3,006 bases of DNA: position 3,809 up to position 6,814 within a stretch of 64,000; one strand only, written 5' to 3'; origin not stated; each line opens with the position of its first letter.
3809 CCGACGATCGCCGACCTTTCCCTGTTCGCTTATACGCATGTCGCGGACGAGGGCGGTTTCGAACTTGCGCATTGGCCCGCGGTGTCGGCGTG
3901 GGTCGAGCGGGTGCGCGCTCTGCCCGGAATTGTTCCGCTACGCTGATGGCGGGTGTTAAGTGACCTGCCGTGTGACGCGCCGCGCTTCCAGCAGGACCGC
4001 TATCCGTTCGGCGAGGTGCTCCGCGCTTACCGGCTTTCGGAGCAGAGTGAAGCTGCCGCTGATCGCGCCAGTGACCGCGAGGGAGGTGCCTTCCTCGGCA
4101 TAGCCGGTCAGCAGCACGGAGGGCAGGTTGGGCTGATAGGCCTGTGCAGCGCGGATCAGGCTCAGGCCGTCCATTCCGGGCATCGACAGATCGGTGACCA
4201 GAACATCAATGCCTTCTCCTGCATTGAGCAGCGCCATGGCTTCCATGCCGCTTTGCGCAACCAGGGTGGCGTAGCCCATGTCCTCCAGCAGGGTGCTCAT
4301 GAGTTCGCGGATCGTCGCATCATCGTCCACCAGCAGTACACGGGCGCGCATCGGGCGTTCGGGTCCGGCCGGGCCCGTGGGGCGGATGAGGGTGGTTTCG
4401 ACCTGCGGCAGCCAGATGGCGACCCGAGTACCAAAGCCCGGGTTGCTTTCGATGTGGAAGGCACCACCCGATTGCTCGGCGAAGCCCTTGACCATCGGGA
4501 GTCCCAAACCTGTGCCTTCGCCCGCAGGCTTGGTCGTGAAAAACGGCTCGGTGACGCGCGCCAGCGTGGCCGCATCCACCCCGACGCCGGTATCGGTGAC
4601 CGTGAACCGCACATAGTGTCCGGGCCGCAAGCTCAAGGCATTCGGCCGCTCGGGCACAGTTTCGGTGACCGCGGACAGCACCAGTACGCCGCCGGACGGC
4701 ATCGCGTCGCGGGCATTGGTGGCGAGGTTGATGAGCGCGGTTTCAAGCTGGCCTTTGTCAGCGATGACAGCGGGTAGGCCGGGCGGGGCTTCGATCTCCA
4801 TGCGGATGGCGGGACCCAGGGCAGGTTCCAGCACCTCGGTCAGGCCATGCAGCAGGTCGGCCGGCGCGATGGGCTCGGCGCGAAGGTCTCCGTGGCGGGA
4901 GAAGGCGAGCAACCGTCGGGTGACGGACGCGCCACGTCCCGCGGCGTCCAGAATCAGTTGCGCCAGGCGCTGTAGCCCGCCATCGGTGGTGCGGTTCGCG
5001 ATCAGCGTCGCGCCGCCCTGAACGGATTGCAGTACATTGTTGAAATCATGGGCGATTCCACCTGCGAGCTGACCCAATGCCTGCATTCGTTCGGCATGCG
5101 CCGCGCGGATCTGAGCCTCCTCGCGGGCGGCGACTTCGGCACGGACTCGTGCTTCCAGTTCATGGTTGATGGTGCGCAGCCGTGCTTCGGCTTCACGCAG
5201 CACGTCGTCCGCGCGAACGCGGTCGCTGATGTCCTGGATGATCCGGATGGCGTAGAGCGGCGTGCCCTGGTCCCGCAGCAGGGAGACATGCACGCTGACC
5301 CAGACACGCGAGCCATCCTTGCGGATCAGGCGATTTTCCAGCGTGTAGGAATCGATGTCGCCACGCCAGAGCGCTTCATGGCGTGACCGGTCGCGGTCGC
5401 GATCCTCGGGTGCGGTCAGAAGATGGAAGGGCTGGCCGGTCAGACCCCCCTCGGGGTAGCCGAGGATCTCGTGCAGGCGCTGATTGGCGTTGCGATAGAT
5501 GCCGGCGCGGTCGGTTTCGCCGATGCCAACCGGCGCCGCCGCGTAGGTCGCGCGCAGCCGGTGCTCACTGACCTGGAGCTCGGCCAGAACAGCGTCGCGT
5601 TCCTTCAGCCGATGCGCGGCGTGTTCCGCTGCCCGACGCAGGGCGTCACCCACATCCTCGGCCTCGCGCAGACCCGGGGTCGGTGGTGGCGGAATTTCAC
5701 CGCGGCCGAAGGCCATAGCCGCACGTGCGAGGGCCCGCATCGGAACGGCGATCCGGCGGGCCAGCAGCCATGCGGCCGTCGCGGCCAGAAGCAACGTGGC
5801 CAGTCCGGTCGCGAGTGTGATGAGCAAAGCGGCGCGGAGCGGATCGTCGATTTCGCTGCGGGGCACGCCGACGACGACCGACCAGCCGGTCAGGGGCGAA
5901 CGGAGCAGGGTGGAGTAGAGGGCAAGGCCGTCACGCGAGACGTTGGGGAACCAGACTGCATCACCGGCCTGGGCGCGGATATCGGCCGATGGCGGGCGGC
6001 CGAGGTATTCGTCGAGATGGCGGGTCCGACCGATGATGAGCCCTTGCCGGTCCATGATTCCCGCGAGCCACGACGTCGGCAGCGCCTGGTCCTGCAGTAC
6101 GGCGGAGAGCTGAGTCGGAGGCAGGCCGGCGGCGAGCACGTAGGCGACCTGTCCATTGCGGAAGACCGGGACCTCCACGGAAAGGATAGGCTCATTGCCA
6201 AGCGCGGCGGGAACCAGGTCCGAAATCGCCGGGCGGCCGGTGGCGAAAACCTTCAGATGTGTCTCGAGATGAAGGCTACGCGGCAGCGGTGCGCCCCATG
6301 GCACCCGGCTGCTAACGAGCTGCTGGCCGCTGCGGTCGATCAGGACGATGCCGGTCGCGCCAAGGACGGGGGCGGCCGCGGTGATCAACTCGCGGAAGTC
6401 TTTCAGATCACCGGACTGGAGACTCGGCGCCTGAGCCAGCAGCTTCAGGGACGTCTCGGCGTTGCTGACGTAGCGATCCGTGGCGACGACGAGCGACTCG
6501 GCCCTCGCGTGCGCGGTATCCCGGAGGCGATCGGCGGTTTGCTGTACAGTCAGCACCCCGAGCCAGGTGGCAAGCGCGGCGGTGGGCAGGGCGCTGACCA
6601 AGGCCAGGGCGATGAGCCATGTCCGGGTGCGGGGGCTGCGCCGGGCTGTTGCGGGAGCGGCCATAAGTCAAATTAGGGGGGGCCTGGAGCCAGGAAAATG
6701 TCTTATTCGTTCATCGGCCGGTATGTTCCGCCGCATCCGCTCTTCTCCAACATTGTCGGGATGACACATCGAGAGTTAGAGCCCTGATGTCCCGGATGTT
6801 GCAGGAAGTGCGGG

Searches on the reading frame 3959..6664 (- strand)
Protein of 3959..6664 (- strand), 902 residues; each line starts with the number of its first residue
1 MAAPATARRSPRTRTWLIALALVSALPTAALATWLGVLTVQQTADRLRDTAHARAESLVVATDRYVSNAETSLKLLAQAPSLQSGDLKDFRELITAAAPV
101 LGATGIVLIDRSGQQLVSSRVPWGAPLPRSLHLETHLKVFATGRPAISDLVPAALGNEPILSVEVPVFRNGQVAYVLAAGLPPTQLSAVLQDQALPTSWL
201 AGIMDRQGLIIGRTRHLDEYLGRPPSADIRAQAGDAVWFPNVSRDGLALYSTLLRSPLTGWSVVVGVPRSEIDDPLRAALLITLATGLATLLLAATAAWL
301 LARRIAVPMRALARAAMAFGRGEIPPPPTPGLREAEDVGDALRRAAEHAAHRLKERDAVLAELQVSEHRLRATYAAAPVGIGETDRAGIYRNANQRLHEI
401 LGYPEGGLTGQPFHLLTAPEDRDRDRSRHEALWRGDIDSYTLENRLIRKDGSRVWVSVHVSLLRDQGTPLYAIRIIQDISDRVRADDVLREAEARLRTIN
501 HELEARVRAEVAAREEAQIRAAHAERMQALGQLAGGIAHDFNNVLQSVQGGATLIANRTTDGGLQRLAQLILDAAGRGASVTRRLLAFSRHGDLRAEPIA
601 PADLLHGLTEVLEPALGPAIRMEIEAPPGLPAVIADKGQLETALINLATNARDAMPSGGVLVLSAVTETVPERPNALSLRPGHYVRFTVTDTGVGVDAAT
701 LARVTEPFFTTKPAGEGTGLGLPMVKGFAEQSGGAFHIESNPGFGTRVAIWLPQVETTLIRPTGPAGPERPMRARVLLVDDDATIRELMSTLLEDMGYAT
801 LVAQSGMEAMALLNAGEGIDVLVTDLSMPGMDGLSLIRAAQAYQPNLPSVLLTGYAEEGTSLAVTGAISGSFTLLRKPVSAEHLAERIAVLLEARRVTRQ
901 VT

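Call 52: search_protein_families(library=pfam, proteins=[window:3959-6664:-], max_evalue=0.001)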
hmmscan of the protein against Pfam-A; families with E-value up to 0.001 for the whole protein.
window:3959-6664:- (902 aa): 8 families
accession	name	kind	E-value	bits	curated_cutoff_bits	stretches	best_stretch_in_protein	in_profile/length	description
PF00072.30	Response_reg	-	4.5e-21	75.5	30.2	1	776-888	1-110/111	Response regulator receiver domain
PF02518.31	HATPase_c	-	7.9e-19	68.6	26.4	1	636-754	2-109/111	Histidine kinase-, DNA gyrase B-, and HSP90-like ATPase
PF02743.24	dCache_1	-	6.8e-11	42.6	45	1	47-265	7-239/240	Cache domain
PF08447.18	PAS_3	-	1.1e-10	42.1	25.6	1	393-469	4-82/89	PAS fold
PF08448.16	PAS_4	-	7.3e-10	39.5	23.1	1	376-484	3-110/110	PAS fold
PF13426.13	PAS_9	-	2e-09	38.1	27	1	379-481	2-103/103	PAS domain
PF00989.32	PAS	-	6.2e-08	33.1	22.6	1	369-479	2-113/113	PAS fold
PF00512.31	HisKA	-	2.5e-05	24.7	26.9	1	530-591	2-63/66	His Kinase A (phospho-acceptor) domain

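Call 53: search_protein_families(library=ncbifam, proteins=[window:3959-6664:-], max_evalue=1e-20)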
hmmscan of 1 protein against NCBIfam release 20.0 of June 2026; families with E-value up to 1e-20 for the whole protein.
window:3959-6664:- (902 aa): 16 families
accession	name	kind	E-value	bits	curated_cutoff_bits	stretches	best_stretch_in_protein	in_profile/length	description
NF010076.0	PRK13557.1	subfamily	2.3e-96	323.3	631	1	510-894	143-535/540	histidine kinase famiy protein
NF046020.1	HisKinCckABruc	equivalog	9.3e-80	268.6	1000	1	516-755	466-708/868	cell cycle histidine kinase CckA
NF046026.1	HisKinCckACaul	equivalog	2.5e-71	240.7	1000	1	510-892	282-676/678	cell cycle histidine kinase CckA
NF010411.0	PRK13837.1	equivalog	7.3e-63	212.8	647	1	507-898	427-818/828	two-component system VirA-like sensor kinase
NF052574.1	HisKinEspCMyxo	equivalog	4.4e-50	170.7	1200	1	509-892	396-783/785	serine histidine kinase EspC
NF052573.1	HisKinEspAMyxo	equivalog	2.4e-41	141.6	1400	1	490-855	349-715/755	serine histidine kinase EspA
NF008468.0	PRK11360.1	equivalog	1.3e-39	136.1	646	1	510-756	376-610/616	two-component system sensor histidine kinase AtoS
NF007688.0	PRK10364.1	equivalog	1.9e-39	135.7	479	1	514-754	224-451/460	two-component system sensor histidine kinase ZraS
NF047466.1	hybrid_RR_LvrB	exception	9.6e-30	104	500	1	497-754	118-376/377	hybrid histidine kinase/response regulator LvrB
NF011874.0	PRK15347.1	equivalog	6e-28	97.4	852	0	500-757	370-617/921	two component system sensor kinase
TIGR02956.1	TMAO_torS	equivalog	6.1e-26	90.8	676.5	1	496-895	436-823/967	TMAO reductase system sensor histidine kinase/response regulator TorS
NF007298.0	PRK09776.1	equivalog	1.6e-24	85.9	1135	1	361-497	295-432/1111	diguanylate cyclase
TIGR00229.1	sensory_box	domain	6.9e-24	84.4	22.9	1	365-486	2-123/126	PAS domain S-box protein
NF008543.0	PRK11466.1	equivalog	1e-22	79.9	982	1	494-895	403-801/914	TMAO reductase system sensor histidine kinase/response regulator TorS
NF008099.0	PRK10841.1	equivalog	5.3e-22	77.4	920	0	775-899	826-947/949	two-component system sensor histidine kinase RcsC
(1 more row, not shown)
